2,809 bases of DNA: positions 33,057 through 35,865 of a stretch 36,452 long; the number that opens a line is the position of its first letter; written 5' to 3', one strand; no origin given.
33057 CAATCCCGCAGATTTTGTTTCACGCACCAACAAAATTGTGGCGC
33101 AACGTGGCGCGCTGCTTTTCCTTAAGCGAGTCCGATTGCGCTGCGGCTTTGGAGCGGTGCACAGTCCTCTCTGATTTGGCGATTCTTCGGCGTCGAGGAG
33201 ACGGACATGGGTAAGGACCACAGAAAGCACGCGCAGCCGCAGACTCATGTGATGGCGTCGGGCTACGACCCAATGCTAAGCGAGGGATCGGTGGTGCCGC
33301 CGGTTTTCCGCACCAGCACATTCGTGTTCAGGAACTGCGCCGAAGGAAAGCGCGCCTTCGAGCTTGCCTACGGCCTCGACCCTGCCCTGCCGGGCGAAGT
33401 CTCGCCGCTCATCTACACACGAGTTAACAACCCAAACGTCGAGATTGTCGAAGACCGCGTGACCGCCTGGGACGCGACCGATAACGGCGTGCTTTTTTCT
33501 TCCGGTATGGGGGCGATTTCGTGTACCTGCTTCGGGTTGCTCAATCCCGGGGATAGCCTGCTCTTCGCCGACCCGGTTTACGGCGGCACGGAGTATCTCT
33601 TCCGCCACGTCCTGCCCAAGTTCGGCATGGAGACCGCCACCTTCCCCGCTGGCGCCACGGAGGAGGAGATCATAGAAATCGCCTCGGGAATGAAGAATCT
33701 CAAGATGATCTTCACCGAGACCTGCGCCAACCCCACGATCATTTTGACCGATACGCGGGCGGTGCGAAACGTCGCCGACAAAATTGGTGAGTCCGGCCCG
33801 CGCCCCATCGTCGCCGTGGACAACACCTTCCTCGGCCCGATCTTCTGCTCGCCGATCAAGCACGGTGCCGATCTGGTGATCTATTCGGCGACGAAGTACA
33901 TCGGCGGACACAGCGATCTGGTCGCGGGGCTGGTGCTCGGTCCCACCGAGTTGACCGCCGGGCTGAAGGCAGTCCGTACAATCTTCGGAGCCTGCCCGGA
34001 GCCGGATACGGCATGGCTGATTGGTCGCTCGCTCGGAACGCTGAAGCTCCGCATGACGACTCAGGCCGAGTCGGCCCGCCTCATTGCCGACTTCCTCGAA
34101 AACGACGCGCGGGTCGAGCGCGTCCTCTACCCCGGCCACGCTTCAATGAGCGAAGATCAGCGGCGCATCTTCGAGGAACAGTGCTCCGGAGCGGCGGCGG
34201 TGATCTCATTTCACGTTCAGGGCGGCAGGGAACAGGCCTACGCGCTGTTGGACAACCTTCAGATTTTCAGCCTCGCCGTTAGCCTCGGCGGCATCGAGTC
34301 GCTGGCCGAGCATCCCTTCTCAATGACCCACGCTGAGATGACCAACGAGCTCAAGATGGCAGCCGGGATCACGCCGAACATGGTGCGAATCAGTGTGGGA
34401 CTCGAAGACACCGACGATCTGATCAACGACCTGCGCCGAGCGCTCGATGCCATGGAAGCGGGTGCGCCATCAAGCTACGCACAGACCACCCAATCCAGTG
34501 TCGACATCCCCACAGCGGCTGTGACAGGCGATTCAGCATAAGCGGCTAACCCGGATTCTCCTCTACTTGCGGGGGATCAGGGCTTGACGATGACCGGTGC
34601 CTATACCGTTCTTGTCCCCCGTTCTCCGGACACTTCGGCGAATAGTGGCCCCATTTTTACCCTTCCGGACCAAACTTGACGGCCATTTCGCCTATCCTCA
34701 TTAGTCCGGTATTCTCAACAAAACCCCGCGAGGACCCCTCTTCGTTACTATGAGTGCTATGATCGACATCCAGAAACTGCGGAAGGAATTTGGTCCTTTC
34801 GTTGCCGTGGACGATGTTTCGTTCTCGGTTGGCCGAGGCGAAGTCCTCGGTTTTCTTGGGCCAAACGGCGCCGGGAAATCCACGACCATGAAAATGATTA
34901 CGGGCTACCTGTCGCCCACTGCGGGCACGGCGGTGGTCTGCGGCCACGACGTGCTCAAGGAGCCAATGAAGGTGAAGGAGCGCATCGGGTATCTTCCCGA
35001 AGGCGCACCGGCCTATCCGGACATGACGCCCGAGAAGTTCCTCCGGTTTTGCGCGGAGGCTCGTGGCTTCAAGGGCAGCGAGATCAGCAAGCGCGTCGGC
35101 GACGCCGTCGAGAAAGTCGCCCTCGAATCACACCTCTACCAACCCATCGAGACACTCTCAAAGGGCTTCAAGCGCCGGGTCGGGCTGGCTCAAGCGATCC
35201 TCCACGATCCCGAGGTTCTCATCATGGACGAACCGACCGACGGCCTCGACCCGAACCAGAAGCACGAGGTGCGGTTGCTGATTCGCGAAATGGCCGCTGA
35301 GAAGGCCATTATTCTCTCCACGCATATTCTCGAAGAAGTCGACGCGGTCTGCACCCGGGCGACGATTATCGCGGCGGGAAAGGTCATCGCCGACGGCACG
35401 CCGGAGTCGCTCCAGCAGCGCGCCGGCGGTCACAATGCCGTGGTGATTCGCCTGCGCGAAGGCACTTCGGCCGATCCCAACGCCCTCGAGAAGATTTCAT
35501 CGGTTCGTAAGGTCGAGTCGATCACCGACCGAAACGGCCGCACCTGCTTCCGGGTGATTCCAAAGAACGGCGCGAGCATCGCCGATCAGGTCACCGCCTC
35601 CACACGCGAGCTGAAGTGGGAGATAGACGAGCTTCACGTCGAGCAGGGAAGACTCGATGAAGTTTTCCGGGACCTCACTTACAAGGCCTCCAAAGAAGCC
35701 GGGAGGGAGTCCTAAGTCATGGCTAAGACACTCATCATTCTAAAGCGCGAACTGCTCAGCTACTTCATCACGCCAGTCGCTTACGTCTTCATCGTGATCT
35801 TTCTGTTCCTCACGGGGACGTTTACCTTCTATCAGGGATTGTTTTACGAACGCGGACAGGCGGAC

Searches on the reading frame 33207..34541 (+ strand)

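Call 10: search_protein_families(library=pfam, proteins=[window:33207-34541:+], max_evalue=0.001)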
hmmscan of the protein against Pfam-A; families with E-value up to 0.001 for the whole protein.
window:33207-34541:+ (444 aa): 2 families
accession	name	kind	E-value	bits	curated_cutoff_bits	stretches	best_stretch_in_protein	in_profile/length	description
PF01053.26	Cys_Met_Meta_PP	-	2.8e-108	362.3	27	1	13-413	2-380/381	Cys/Met metabolism PLP-dependent enzyme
PF00155.27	Aminotran_1_2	-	0.00057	19.6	19.7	1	92-197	66-179/361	Aminotransferase class I and II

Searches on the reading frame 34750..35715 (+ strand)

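Call 10: search_protein_families(library=pfam, proteins=[window:34750-35715:+], max_evalue=0.001)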
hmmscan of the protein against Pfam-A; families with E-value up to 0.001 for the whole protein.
window:34750-35715:+ (321 aa): 2 families
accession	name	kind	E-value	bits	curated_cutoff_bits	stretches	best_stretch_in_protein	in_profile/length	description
PF00005.33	ABC_tran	-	7e-30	104.9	25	1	21-163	2-136/137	ABC transporter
PF13304.12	AAA_21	-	8.1e-11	43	27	1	129-198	231-304/304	AAA domain, putative AbiEii toxin, Type IV TA system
